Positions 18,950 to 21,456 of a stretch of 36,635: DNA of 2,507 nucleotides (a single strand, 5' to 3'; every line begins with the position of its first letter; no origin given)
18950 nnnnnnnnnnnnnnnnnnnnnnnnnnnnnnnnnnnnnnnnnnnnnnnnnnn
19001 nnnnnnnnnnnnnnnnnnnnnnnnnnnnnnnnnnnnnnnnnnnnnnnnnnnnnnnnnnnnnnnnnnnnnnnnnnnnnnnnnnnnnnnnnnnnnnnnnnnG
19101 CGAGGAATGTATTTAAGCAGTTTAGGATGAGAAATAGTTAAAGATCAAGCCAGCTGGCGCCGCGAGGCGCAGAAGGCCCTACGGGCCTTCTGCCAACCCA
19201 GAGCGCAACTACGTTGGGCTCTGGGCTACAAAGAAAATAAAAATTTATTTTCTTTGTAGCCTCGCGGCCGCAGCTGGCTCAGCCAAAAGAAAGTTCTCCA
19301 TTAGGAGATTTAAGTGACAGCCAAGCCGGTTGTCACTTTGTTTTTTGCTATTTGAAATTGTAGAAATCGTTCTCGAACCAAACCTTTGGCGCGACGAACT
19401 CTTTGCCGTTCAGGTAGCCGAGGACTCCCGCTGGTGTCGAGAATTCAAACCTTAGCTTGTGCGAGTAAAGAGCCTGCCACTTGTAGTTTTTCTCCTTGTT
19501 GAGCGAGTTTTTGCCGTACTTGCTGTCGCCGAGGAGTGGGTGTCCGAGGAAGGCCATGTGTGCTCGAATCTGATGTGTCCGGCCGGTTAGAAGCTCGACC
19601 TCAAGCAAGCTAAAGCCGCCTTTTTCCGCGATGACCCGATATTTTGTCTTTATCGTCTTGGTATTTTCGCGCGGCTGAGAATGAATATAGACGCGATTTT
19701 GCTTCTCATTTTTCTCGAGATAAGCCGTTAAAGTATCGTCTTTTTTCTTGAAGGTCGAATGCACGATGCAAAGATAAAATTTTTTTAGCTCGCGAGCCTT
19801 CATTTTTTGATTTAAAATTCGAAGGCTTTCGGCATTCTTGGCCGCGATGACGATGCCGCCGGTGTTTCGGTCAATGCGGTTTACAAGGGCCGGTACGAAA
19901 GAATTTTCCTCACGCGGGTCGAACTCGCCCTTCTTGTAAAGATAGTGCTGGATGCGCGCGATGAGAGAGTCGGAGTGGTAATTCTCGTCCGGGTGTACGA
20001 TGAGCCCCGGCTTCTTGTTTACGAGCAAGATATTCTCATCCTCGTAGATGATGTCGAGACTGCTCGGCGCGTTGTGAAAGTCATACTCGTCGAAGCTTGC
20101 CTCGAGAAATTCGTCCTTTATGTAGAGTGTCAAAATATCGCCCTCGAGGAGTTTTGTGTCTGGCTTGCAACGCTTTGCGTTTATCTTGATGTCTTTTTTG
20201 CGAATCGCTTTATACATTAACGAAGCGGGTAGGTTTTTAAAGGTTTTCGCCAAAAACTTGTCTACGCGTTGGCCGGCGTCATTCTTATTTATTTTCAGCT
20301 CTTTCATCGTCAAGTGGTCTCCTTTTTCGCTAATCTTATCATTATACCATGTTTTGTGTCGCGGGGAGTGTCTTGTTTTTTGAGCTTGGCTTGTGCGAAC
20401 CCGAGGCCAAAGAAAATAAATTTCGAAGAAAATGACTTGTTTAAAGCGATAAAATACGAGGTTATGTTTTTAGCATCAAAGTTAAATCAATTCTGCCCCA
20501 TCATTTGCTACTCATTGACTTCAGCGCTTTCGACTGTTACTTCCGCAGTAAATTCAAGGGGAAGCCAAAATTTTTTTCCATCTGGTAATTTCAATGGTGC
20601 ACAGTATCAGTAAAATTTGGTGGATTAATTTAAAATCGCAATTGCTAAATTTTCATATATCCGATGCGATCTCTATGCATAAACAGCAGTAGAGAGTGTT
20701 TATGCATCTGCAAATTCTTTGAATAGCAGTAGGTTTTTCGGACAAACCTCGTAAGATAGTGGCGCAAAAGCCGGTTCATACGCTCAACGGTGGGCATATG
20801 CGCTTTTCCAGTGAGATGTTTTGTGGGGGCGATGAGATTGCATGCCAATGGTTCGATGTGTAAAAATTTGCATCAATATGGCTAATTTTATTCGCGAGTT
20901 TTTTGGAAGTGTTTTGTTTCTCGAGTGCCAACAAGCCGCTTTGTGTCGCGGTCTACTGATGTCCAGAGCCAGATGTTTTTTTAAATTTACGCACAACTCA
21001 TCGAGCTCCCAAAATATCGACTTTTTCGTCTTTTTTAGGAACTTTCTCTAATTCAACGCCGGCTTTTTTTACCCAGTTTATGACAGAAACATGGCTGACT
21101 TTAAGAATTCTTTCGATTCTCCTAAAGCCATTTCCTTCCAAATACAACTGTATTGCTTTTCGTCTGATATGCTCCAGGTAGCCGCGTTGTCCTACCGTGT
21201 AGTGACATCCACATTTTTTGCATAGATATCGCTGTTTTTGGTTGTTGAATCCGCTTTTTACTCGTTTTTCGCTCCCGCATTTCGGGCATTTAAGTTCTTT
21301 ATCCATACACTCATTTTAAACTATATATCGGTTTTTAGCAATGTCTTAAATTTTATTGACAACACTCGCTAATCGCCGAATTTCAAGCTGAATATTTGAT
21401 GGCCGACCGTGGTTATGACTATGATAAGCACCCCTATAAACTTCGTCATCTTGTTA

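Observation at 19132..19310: The MITE core folds as a closed four-way junction, and its stems are kept by paired substitutions in a divergent copy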

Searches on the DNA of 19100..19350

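Call 61: search_rna_families(source=window, start=19100, end=19350, threshold=evalue, max_evalue=10)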
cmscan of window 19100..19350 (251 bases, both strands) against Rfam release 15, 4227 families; matches with E-value up to 10: 10.
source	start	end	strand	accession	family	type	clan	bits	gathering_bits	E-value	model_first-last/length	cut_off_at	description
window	19224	19261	-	RF03912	mir-4659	Gene; miRNA;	-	22.4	92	0.025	17-57/73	no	mir-4659 microRNA precursor family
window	19224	19261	+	RF03912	mir-4659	Gene; miRNA;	-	22.3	92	0.027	17-57/73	no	mir-4659 microRNA precursor family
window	19220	19268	-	RF00697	mir-186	Gene; miRNA;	-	20.6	70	0.12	1-82/82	no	mir-186 microRNA precursor family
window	19217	19270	+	RF00994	mir-1255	Gene; miRNA;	-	16.2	63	0.97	1-67/67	no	mir-1255 microRNA precursor family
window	19312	19350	+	RF02527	SSRC38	Gene; sRNA;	-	15.8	80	1.3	1-39/166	3'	Streptococcus sRNA SSRC38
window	19196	19258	-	RF00515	PyrR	Cis-reg;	-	15.2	54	9.3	45-110/115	no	PyrR binding site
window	19217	19266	-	RF04106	mir-1303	Gene; miRNA;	-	15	107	3.4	1-85/85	no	mir-1303 microRNA precursor family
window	19222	19261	-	RF04118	MIR9481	Gene; miRNA;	-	14.7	130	2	1-135/135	no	MIR9481 microRNA precursor family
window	19225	19260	-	RF04125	MIR9408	Gene; miRNA;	-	14.6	90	3.4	1-117/117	no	MIR9408 microRNA precursor family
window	19269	19308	+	RF03050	RAGATH-25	Gene; sRNA;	-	12.5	49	1.4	1-50/50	no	RAGATH-25 RNA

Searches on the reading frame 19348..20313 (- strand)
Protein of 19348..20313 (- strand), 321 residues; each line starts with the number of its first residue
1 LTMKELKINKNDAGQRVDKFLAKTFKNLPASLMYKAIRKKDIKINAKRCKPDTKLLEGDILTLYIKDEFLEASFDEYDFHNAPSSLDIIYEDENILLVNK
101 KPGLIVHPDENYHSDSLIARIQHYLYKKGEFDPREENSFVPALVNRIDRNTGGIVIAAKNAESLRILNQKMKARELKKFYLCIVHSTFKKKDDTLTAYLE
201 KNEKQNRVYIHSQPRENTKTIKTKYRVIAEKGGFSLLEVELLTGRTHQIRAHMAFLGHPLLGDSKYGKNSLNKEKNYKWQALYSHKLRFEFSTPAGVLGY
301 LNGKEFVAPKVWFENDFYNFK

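Call 12: search_protein_families(library=pfam, proteins=[window:19348-20313:-])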
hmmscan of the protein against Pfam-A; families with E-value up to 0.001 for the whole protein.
window:19348-20313:- (321 aa): 2 families
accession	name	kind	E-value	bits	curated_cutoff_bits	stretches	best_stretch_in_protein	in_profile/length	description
PF00849.27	PseudoU_synth_2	-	2.7e-33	115.8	26.8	1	94-254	1-151/152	RNA pseudouridylate synthase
PF01479.30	S4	-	1.2e-05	25.3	22.8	1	15-60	1-47/48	S4 domain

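Call 43: find_homologous_proteins(query=window:19348-20313:-, max_evalue=1e-60)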
Query window:19348-20313:- (321 aa): 7994 proteins with E <= 1e-60 among 8000 candidates; the best 120 are listed.
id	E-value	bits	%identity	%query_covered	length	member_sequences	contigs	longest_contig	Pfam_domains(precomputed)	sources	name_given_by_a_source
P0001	9.0e-198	674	94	100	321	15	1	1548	PF00849.28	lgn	-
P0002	7.9e-194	661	91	100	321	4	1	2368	PF00849.28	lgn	-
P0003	5.6e-193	658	91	99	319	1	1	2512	PF00849.28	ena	-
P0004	2.8e-182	623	86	99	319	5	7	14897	PF00849.28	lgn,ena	-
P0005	5.2e-178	609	83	99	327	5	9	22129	PF00849.28,PF01479.31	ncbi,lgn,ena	-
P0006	5.7e-178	609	84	99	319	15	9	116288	PF00849.28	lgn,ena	-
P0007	1.1e-177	608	84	99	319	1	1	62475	PF00849.28,PF01479.31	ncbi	-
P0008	1.9e-177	607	83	99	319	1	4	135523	PF00849.28,PF01479.31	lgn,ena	-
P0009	2.6e-177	607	83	99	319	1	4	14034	PF00849.28,PF01479.31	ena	-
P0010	2.7e-175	600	83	99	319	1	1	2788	PF00849.28,PF01479.31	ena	-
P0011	1.1e-172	592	83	99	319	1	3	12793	PF00849.28,PF01479.31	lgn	-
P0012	3.6e-172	590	82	99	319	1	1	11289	PF00849.28,PF01479.31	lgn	-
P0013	7.4e-172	589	80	99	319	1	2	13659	PF00849.28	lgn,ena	-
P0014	1.8e-169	581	81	99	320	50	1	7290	PF00849.28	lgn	-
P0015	4.0e-169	580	80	99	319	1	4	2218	PF00849.28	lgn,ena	-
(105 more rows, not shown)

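Call 44: find_encoding_contigs(protein=P0004, flank=3000, max_places=6)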
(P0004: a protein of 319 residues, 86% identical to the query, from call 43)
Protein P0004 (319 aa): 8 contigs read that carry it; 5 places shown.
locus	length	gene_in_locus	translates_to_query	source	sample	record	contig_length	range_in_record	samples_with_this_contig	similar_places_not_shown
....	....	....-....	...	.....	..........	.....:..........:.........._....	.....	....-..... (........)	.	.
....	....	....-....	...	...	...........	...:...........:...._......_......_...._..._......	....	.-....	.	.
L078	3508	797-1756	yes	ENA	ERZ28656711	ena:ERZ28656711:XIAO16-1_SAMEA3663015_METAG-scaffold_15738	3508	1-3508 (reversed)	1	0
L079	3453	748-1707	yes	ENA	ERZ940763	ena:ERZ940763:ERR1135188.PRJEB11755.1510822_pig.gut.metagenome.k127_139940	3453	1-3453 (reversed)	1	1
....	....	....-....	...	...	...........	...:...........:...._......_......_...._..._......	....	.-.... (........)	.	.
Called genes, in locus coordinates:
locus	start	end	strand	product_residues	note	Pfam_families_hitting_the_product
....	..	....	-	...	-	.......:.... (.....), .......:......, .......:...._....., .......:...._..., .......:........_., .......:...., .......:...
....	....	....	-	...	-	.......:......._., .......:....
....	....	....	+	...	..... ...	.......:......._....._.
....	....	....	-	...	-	-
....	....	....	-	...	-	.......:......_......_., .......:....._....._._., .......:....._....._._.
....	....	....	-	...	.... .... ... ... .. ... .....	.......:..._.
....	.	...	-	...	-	?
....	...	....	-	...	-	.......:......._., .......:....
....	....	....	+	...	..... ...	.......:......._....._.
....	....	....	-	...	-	?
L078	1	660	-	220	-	?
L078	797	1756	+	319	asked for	PF00849:PseudoU_synth_2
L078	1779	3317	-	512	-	-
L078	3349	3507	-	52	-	?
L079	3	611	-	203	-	?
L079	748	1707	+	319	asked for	PF00849:PseudoU_synth_2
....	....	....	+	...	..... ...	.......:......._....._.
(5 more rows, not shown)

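Call 45: find_encoding_contigs(protein=P0002, flank=3000, max_places=4)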
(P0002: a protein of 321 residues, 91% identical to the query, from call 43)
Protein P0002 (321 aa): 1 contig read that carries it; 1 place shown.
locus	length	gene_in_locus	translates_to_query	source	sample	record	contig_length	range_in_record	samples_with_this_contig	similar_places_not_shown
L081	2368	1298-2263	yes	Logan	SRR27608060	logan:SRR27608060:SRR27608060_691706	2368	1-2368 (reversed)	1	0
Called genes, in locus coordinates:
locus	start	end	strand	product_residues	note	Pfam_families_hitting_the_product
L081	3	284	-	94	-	?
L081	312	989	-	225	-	PF20582:UPF0758_N, PF04002:RadC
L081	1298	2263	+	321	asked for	PF00849:PseudoU_synth_2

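Call 46: find_encoding_contigs(protein=P0003, flank=3000, max_places=4)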
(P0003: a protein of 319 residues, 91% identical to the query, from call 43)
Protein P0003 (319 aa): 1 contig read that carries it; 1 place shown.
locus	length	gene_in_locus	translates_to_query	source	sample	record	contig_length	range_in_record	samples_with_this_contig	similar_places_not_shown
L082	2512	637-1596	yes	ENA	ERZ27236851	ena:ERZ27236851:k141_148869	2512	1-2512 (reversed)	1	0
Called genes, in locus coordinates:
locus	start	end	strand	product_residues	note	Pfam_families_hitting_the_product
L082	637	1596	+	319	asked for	PF00849:PseudoU_synth_2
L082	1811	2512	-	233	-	?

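Call 50: find_encoding_contigs(protein=P0001, flank=3000, max_places=6)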
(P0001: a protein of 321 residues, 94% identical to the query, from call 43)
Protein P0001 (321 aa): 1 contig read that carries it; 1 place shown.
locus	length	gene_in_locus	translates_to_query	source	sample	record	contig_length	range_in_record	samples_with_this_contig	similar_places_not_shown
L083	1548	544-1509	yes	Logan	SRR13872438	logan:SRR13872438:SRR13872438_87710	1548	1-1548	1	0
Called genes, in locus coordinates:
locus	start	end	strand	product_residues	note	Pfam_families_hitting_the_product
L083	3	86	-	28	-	?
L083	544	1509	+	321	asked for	PF00849:PseudoU_synth_2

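Call 51: find_encoding_contigs(protein=window:19348-20313:-, flank=3000, max_places=6)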
Protein window:19348-20313:- (321 aa): no gene with exactly this product is on record in the collection.

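Call 52: list_cluster_members(proteins=[P0001, P0002, P0003])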
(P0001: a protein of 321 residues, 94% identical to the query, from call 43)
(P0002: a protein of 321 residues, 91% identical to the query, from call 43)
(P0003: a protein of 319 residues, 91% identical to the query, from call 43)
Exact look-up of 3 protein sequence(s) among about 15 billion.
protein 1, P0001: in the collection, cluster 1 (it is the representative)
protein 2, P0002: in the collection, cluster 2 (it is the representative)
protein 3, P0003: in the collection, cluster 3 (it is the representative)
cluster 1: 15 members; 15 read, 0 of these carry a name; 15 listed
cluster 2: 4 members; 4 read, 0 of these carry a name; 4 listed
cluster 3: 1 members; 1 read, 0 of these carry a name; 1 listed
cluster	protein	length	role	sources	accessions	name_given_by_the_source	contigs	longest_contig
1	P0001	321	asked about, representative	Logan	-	-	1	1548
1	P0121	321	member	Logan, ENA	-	-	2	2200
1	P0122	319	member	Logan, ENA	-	-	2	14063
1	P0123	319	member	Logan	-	-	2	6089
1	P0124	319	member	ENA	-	-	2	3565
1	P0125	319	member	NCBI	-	-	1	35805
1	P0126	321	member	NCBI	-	-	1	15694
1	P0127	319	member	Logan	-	-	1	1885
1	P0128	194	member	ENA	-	-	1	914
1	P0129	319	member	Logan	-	-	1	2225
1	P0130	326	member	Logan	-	-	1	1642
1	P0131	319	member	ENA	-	-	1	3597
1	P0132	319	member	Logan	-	-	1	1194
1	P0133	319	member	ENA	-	-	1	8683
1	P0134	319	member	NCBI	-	-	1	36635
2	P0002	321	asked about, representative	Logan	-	-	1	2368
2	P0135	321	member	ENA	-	-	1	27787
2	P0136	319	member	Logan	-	-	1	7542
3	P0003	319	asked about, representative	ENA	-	-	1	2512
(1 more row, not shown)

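Call 53: find_encoding_contigs(protein=P0125, flank=2500, max_places=4)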
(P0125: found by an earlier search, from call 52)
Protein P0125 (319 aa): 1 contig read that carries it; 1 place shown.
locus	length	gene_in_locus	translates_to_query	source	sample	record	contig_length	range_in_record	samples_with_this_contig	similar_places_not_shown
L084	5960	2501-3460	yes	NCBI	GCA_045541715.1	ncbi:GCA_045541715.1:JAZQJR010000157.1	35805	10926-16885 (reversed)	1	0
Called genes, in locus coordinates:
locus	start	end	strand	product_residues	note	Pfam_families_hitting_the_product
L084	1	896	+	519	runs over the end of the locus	PF07724:AAA_2, PF07728:AAA_5 (faint)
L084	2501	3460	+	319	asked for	PF00849:PseudoU_synth_2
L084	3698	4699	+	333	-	PF00535:Glycos_transf_2, PF10111:Glyco_tranf_2_2, PF13641:Glyco_tranf_2_3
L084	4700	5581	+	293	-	PF04991:LicD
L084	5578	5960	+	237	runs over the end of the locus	PF01128:IspD, PF12804:NTP_transf_3 (weak)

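Call 54: find_encoding_contigs(protein=P0135, flank=2500, max_places=4)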
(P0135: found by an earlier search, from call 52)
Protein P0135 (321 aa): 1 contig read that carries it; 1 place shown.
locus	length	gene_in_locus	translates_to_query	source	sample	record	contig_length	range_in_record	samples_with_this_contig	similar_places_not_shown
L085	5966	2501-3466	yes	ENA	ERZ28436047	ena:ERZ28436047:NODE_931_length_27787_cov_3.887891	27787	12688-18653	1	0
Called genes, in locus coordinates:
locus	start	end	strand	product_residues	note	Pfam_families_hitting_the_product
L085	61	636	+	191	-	PF06130:PTAC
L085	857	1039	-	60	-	-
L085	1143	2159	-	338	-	PF08486:SpoIID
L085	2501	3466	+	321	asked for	PF00849:PseudoU_synth_2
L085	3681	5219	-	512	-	-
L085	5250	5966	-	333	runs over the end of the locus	PF00535:Glycos_transf_2, PF10111:Glyco_tranf_2_2, PF13641:Glyco_tranf_2_3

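Call 95: find_encoding_contigs(protein=P0126, flank=1500, max_places=4)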
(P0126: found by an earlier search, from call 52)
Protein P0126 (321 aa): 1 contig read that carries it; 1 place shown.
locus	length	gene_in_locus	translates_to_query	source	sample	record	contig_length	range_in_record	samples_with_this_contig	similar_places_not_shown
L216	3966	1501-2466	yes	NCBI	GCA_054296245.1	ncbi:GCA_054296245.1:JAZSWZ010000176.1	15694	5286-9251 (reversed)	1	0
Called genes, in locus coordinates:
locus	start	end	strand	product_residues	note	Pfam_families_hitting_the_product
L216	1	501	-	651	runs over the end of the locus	PF00270:DEAD (faint), PF04851:ResIII, PF17757:UvrB_inter, PF27431:UvrB_3rd, PF00271:Helicase_C, PF12344:UvrB, PF02151:UVR (weak)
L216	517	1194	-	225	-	PF20582:UPF0758_N, PF04002:RadC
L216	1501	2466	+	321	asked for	PF00849:PseudoU_synth_2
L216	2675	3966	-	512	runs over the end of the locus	-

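Call 96: find_encoding_contigs(protein=P0122, flank=1500, max_places=4)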
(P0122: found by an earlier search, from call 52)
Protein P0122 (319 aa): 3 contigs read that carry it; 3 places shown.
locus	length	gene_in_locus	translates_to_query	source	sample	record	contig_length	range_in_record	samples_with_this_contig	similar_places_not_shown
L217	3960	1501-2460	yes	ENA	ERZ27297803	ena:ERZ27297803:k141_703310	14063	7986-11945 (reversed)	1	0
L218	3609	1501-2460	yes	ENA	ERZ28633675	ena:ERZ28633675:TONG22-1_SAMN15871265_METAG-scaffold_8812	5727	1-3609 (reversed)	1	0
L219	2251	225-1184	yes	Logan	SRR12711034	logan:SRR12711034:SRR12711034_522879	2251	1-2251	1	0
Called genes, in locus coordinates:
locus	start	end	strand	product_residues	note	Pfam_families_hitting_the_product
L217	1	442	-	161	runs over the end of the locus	-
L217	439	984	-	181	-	PF03602:Cons_hypoth95, PF02005:TRM (weak), PF05175:MTS, PF13847:Methyltransf_31, PF13649:Methyltransf_25 (weak)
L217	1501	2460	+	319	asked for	PF00849:PseudoU_synth_2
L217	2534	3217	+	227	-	PF00300:His_Phos_1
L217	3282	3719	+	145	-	PF13384:HTH_23 (weak)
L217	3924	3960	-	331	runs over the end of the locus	PF01183:Glyco_hydro_25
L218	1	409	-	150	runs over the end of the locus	-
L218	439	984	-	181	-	PF03602:Cons_hypoth95, PF02005:TRM (weak), PF05175:MTS, PF13847:Methyltransf_31, PF13649:Methyltransf_25 (weak)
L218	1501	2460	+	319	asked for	PF00849:PseudoU_synth_2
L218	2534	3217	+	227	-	PF00300:His_Phos_1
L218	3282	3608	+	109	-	?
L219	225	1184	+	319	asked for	PF00849:PseudoU_synth_2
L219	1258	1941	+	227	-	PF00300:His_Phos_1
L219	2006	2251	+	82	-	?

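Call 97: find_encoding_contigs(protein=P0136, flank=1500, max_places=4)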
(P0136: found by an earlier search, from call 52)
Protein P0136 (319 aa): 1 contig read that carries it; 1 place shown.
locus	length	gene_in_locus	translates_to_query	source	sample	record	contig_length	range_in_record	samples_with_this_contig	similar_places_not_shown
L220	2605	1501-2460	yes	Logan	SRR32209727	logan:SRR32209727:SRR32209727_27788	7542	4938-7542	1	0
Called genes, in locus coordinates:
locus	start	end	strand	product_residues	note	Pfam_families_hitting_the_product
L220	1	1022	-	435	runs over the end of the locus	PF03313:SDH_alpha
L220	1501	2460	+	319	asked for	PF00849:PseudoU_synth_2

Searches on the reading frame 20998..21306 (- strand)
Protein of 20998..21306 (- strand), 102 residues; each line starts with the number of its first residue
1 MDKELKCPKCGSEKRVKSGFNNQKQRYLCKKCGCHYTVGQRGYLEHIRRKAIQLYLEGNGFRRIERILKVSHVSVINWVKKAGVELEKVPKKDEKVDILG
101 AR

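Call 34: search_protein_families(library=pfam, proteins=[window:20998-21306:-], max_evalue=0.01)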
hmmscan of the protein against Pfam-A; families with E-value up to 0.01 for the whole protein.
window:20998-21306:- (102 aa): 6 families
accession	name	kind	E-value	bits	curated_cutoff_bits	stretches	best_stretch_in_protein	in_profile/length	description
PF06056.18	Terminase_5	-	0.00033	21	20.3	1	47-81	2-36/58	Putative ATPase subunit of terminase (gpP-like)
PF02701.20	Zn_ribbon_Dof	-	0.0006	20.3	26.6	1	2-39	1-41/59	Dof domain, zinc finger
PF01710.22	HTH_Tnp_IS630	-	0.001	19.6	21.3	1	43-98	3-58/119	Transposase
PF03811.18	Zn_ribbon_InsA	-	0.0013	18.9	26.1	1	6-32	7-34/35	InsA N-terminal domain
PF08271.17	Zn_Ribbon_TF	-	0.0036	17.3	29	1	6-34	2-27/43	TFIIB zinc-binding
PF05129.18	Zn_ribbon_Elf1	-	0.0062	17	29.8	0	2-38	20-58/79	Transcription elongation factor Elf1 like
